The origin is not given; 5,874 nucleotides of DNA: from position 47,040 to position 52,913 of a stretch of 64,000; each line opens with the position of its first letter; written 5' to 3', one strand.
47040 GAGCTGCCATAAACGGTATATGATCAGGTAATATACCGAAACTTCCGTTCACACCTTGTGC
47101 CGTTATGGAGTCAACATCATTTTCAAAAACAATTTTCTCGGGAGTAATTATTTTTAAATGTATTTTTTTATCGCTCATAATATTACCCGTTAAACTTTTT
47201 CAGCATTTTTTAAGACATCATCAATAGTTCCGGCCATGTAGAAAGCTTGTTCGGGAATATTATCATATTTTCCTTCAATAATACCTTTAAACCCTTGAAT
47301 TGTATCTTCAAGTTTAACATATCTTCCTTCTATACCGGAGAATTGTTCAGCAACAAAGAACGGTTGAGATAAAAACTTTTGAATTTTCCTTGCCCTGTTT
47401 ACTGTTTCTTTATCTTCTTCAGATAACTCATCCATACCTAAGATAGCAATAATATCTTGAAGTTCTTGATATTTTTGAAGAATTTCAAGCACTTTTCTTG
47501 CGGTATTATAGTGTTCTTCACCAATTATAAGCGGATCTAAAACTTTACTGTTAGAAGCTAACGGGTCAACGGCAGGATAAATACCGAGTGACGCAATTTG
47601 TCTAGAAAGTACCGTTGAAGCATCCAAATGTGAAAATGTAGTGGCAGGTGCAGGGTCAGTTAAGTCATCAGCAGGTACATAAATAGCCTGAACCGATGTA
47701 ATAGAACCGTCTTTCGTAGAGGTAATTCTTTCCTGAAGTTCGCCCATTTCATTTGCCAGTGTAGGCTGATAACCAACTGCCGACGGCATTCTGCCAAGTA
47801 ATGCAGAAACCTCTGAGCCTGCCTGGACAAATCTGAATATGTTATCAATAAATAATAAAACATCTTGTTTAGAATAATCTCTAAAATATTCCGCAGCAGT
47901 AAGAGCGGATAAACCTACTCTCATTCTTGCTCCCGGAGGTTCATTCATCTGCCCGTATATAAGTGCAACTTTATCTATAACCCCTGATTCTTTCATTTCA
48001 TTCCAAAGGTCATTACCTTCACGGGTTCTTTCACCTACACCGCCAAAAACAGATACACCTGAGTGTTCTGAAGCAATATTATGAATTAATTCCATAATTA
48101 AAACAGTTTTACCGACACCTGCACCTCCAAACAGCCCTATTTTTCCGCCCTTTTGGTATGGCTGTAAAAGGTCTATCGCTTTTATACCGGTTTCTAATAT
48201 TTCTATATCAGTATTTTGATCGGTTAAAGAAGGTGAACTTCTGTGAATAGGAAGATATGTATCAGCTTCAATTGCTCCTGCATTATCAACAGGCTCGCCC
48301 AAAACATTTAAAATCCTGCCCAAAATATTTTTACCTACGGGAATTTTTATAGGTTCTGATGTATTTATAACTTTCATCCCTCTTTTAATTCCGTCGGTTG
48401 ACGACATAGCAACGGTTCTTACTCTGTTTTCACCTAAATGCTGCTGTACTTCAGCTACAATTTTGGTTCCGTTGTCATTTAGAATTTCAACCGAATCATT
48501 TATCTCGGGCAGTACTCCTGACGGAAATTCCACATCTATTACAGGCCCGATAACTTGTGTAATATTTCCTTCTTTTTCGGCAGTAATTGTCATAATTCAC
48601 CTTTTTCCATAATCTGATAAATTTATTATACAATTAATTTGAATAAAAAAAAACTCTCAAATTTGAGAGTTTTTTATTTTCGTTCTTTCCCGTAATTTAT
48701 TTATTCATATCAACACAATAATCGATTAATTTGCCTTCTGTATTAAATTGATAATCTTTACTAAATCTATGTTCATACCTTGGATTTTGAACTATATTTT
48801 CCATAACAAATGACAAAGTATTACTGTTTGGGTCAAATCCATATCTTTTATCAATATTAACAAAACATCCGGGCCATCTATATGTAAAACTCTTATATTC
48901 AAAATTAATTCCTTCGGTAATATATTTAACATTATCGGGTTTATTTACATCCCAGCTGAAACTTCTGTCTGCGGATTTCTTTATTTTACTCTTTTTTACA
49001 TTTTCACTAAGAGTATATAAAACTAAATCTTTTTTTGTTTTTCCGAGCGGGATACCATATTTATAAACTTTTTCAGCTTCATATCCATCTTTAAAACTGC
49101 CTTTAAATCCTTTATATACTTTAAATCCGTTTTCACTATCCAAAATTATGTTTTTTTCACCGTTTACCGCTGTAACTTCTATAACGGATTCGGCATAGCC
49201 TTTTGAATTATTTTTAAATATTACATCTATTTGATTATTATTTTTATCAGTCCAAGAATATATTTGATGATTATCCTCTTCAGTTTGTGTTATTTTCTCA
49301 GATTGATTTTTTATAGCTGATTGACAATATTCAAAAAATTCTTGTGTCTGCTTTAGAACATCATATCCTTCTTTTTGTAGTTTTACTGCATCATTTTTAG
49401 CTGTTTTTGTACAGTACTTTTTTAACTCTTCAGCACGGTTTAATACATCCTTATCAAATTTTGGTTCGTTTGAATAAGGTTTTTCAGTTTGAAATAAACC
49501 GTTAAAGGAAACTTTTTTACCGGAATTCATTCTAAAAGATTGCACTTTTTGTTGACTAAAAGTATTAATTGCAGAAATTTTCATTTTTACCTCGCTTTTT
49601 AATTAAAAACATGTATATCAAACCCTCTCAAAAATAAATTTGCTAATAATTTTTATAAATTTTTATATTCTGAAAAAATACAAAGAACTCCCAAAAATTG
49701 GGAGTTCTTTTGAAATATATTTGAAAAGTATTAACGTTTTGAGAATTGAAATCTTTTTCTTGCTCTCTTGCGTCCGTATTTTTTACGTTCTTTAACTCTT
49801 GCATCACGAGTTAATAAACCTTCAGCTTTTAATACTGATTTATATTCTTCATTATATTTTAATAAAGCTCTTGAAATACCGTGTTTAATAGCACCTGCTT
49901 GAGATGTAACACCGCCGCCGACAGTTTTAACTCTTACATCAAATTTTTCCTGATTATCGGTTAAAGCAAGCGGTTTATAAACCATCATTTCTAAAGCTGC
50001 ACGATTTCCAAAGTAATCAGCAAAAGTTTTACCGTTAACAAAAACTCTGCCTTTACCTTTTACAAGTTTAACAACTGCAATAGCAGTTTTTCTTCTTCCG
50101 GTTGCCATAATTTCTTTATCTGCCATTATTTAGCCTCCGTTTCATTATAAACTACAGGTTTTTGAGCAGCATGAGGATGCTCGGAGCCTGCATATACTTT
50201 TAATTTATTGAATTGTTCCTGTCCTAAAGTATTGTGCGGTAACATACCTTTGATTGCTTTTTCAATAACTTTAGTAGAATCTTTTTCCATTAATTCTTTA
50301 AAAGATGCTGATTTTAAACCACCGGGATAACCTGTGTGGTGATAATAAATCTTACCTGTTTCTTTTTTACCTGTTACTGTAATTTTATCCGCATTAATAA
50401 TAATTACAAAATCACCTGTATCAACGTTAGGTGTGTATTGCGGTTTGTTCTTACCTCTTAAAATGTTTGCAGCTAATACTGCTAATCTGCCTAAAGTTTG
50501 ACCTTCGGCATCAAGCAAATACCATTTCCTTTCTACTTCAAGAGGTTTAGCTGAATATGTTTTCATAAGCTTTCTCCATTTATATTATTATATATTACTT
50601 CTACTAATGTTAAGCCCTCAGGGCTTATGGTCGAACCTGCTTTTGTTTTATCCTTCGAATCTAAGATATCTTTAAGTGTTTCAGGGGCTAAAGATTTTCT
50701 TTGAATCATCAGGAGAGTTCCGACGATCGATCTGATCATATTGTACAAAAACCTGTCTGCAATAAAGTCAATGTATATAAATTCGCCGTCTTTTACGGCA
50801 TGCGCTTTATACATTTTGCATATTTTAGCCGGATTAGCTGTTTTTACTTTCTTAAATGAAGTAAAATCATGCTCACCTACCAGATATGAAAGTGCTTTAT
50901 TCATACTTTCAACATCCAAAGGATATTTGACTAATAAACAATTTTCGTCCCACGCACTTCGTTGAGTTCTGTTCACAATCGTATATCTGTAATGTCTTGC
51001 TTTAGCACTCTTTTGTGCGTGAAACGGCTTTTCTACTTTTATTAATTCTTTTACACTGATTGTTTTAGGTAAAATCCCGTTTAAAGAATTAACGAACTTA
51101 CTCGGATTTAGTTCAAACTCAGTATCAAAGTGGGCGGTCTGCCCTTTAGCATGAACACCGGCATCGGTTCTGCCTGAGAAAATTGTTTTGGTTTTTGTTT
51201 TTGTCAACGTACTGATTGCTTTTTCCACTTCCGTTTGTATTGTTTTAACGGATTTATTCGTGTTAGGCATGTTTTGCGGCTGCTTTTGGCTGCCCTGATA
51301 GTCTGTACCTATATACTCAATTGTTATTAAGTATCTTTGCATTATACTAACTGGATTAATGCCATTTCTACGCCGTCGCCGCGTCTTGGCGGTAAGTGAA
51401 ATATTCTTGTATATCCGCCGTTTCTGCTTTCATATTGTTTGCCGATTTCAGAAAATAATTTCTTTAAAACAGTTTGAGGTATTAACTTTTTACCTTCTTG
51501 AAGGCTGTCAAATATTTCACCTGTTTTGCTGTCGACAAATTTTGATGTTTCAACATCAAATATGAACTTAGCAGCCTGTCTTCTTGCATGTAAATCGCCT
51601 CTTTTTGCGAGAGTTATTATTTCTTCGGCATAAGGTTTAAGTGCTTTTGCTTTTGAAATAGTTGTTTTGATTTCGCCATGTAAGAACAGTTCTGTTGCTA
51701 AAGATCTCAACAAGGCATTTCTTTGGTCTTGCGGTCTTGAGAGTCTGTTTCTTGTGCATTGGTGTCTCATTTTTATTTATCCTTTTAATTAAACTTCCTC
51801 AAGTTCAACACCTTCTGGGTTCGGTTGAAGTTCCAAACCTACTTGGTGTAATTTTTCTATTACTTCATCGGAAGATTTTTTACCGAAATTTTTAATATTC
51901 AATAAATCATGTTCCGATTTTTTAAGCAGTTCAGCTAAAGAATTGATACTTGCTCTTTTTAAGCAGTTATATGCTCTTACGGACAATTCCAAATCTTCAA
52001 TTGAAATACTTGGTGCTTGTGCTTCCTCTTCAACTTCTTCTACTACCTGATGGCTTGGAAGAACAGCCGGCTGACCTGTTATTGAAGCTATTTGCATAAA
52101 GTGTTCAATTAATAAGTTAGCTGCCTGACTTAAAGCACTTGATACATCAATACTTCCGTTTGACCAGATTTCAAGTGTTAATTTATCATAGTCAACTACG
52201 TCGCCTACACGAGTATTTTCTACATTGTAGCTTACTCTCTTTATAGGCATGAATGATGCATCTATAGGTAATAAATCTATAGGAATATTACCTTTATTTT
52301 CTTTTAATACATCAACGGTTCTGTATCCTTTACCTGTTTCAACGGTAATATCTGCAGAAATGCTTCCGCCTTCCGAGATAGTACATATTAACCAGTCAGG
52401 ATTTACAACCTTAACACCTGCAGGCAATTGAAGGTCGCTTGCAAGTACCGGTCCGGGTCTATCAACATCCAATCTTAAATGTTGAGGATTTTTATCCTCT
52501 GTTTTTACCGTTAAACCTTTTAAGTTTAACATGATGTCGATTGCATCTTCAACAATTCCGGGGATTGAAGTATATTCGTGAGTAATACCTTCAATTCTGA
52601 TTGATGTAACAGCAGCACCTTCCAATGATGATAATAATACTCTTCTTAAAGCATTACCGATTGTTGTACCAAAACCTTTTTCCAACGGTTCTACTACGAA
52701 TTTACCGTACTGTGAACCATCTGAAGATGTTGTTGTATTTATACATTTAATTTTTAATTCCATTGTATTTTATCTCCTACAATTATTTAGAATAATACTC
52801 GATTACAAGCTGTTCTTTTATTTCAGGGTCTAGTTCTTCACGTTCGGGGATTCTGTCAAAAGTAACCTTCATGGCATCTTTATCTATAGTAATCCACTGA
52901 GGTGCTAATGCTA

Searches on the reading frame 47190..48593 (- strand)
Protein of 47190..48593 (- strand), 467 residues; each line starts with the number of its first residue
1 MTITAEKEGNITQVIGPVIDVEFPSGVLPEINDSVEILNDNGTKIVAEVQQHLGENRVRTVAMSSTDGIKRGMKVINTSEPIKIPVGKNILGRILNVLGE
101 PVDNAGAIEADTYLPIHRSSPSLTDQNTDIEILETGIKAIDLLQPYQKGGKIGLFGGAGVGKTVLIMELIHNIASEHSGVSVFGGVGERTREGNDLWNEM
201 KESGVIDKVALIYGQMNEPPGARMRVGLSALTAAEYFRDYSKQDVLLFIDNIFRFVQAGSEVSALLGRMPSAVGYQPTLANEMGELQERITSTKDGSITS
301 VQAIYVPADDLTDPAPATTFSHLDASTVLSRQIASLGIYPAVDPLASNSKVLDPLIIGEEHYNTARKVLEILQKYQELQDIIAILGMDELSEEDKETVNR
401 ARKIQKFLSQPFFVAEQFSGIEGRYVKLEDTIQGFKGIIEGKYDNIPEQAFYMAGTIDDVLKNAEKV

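Call 43: search_protein_families(library=pfam, proteins=[window:47190-48593:-], max_evalue=0.001)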
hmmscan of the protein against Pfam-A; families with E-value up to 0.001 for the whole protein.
window:47190-48593:- (467 aa): 3 families
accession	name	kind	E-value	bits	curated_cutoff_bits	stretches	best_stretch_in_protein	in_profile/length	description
PF00006.31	ATP-synt_ab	-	9.9e-73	244.7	29.5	1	136-349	1-213/213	ATP synthase alpha/beta family, nucleotide-binding domain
PF02874.29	ATP-synt_ab_N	-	6.9e-21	75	20.9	1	11-78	1-68/69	ATP synthase alpha/beta family, beta-barrel domain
PF22919.1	ATP-synt_VA_C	-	2.6e-18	66.4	24.7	1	357-444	8-98/101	C-terminal domain of V and A type ATP synthase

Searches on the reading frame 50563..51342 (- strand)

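Call 66: search_protein_families(library=pfam, proteins=[window:50563-51342:-], max_evalue=0.0001)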
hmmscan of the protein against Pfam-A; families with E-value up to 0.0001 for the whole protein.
window:50563-51342:- (259 aa): 1 family
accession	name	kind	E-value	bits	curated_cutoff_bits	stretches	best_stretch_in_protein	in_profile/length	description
PF01416.25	PseudoU_synth_1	-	2.3e-35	121.8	23.3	2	150-252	1-108/108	tRNA pseudouridine synthase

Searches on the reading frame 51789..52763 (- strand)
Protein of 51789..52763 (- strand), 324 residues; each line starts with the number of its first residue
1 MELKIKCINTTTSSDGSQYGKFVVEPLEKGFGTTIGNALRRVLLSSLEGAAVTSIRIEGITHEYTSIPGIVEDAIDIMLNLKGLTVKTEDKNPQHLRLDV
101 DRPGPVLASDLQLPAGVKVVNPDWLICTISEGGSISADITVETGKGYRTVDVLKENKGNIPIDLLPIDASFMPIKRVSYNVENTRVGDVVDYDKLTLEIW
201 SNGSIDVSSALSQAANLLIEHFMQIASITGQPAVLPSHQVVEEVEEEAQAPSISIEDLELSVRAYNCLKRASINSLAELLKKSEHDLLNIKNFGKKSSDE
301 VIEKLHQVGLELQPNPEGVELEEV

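Call 66: search_protein_families(library=pfam, proteins=[window:51789-52763:-], max_evalue=0.0001)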
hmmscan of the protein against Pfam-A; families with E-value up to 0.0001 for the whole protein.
window:51789-52763:- (324 aa): 3 families
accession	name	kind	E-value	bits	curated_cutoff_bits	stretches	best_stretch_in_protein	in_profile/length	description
PF01000.31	RNA_pol_A_bac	-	1.3e-29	103.3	33.9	1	55-172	1-119/119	RNA polymerase Rpb3/RpoA insert domain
PF03118.21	RNA_pol_A_CTD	-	1.6e-26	92.2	23.8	1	243-306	3-66/67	Bacterial RNA polymerase, alpha chain C terminal domain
PF01193.29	RNA_pol_L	-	2.9e-24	85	24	1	25-222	1-74/74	RNA polymerase Rpb3/Rpb11 dimerisation domain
